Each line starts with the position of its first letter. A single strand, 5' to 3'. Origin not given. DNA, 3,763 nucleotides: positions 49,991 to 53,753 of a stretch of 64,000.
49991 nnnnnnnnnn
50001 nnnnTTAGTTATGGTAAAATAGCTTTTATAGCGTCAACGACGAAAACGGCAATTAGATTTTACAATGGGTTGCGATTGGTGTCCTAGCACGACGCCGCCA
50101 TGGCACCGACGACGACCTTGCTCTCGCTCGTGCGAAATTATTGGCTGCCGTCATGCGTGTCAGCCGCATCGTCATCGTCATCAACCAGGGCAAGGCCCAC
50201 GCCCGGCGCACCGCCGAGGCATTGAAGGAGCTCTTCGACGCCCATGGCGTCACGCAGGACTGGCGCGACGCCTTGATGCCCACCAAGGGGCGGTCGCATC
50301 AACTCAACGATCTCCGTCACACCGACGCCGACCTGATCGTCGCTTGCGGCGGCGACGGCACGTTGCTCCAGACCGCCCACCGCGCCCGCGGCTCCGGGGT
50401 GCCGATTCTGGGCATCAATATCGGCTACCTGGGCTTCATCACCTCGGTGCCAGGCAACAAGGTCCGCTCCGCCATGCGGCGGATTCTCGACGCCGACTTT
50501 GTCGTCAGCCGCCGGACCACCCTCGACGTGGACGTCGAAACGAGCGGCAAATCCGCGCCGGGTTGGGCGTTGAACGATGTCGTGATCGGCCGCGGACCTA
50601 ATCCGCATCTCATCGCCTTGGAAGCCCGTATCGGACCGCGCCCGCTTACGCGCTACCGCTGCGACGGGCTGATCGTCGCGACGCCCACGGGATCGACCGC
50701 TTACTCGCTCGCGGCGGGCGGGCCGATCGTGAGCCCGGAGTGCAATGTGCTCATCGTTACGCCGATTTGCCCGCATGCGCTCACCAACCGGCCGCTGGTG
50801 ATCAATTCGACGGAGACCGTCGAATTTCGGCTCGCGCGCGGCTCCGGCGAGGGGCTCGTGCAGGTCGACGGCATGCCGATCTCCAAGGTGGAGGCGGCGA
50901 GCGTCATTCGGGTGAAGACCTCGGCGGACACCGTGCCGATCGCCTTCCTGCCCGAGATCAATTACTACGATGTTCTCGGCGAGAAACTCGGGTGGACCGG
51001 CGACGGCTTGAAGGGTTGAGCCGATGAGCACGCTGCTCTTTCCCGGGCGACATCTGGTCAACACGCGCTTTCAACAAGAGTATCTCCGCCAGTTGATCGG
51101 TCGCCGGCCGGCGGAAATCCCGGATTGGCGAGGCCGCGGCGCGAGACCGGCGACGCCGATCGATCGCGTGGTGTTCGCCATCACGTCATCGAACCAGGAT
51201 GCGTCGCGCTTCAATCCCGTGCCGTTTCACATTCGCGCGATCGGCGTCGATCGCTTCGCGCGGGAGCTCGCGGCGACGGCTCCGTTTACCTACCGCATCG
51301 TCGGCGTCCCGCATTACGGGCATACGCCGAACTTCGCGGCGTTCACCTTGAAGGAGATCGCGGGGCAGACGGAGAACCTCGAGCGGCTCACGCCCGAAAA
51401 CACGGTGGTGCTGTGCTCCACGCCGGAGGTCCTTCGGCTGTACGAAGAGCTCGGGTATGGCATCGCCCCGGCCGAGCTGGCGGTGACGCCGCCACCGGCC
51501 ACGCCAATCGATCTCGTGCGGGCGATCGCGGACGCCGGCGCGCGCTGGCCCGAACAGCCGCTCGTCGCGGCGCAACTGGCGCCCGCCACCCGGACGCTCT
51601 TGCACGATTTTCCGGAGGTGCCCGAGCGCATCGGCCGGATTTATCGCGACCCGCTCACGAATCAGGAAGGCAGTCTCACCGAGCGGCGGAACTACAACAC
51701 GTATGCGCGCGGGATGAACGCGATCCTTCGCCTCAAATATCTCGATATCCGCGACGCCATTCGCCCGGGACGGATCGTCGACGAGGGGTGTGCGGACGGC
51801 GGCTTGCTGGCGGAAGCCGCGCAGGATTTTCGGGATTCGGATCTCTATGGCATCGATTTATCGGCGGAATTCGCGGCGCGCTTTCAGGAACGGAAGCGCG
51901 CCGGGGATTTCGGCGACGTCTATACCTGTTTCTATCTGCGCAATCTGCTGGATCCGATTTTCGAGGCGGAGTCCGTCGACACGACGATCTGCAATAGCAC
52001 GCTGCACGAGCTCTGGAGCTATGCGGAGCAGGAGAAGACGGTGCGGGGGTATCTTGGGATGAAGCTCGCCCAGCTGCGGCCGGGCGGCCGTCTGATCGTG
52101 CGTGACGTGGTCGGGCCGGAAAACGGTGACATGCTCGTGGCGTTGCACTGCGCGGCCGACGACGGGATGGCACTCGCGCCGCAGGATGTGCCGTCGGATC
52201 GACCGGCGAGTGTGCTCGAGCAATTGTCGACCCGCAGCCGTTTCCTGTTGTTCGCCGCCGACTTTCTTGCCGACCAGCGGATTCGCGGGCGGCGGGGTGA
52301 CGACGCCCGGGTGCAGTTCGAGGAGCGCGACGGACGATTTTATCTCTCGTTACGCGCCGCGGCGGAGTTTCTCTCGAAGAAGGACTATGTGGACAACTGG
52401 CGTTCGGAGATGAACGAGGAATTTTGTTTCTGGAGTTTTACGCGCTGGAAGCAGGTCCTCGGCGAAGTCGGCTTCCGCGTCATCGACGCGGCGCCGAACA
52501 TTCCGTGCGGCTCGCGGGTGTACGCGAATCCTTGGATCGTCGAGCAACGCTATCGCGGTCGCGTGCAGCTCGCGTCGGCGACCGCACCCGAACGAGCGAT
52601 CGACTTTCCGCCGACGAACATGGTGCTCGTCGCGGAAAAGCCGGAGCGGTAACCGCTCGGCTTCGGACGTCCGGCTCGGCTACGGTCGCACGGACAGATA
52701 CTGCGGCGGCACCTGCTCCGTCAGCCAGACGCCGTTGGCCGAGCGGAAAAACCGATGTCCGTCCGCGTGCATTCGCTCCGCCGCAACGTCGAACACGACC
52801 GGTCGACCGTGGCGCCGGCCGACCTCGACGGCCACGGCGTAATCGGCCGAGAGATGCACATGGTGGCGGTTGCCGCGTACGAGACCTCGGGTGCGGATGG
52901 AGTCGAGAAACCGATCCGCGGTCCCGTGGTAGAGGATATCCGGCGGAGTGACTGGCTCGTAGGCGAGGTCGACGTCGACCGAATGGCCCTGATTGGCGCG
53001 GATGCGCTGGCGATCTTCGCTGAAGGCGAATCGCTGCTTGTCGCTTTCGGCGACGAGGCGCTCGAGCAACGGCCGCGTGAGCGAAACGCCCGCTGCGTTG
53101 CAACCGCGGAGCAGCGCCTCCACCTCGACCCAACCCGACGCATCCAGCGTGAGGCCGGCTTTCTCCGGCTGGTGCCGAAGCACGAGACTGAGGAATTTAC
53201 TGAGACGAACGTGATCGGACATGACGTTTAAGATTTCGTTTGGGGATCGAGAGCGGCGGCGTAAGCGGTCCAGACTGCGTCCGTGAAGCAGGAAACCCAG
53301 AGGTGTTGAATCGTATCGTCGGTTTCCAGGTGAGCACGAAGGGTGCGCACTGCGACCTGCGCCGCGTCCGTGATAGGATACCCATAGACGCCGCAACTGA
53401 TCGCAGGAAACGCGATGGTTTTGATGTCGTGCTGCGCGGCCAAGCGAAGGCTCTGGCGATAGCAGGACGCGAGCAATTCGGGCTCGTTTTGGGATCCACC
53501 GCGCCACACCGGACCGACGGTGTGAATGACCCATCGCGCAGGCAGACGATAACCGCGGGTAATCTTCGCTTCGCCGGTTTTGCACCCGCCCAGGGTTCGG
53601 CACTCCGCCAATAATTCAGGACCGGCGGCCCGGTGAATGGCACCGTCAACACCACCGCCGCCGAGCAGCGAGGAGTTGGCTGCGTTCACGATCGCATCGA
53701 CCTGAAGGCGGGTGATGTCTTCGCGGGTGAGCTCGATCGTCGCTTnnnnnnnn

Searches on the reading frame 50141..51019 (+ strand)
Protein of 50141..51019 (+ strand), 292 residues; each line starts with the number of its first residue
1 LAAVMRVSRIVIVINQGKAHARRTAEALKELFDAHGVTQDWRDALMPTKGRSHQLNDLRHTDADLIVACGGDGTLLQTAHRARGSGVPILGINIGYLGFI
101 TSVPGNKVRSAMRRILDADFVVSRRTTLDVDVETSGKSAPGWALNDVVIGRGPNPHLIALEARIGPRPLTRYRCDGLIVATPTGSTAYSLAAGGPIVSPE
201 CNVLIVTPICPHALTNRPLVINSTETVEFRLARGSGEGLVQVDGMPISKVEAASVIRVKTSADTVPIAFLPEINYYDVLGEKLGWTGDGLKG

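Call 42: search_protein_families(library=pfam, max_evalue=0.0001, proteins=[window:50141-51019:+])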
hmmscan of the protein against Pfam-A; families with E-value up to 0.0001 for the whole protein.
window:50141-51019:+ (292 aa): 3 families
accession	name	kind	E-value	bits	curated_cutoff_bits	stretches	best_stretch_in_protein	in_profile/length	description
PF20143.4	NAD_kinase_C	-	1.2e-32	112.8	23.7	1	144-265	1-121/126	ATP-NAD kinase C-terminal domain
PF01513.26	NAD_kinase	-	4.2e-14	53.4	25.5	1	18-119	34-129/130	ATP-NAD kinase N-terminal domain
PF00781.29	DAGK_cat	-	9e-06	25.7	23.6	1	10-83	2-76/125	Diacylglycerol kinase catalytic domain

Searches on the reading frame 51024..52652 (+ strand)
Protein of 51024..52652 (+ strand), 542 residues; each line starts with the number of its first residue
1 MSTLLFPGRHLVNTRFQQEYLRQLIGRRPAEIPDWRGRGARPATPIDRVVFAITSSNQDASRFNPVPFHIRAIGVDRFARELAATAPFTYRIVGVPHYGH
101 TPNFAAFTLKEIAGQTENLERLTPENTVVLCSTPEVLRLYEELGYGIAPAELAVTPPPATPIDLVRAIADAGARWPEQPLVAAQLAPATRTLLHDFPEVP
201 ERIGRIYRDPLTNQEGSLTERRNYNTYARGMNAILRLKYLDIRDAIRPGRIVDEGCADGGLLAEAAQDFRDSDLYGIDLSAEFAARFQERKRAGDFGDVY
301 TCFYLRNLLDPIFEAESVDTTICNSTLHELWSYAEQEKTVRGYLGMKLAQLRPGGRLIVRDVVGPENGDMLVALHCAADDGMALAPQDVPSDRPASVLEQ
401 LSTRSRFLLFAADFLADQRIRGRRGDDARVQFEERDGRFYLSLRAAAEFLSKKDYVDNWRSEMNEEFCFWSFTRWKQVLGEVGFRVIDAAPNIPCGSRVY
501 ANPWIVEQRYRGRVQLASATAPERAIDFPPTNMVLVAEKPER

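Call 42: search_protein_families(library=pfam, max_evalue=0.0001, proteins=[window:51024-52652:+])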
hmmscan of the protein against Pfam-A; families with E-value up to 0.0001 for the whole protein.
window:51024-52652:+ (542 aa): 5 families
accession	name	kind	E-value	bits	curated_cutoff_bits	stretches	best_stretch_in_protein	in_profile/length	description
PF08242.18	Methyltransf_12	-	3.6e-08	34.5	30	1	254-357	3-98/98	Methyltransferase domain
PF13649.12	Methyltransf_25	-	3.5e-07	31.2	27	1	251-338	1-84/97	Methyltransferase domain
PF13847.12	Methyltransf_31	-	9e-07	29.1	27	1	250-363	6-113/145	Methyltransferase domain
PF08241.18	Methyltransf_11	-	1.1e-06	29.7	21.2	1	253-358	2-94/95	Methyltransferase domain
PF13489.12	Methyltransf_23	-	4.3e-06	27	27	0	245-362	20-119/164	Methyltransferase domain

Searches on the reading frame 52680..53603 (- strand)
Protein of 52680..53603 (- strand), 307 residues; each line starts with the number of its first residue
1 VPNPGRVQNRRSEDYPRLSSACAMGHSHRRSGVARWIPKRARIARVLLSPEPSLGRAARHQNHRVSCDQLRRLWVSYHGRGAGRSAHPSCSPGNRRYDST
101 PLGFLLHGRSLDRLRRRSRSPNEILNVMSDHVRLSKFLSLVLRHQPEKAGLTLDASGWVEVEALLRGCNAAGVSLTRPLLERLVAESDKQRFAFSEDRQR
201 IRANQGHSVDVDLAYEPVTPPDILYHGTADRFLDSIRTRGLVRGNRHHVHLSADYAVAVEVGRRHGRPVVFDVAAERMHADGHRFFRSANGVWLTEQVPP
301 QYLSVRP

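Call 42: search_protein_families(library=pfam, max_evalue=0.0001, proteins=[window:52680-53603:-])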
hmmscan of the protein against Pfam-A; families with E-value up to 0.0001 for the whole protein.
window:52680-53603:- (307 aa): 1 family
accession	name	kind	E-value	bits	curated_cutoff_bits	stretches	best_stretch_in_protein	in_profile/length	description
PF01885.22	PTS_2-RNA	-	1e-51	175.9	26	1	130-297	2-177/177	RNA 2'-phosphotransferase, Tpt1 / KptA family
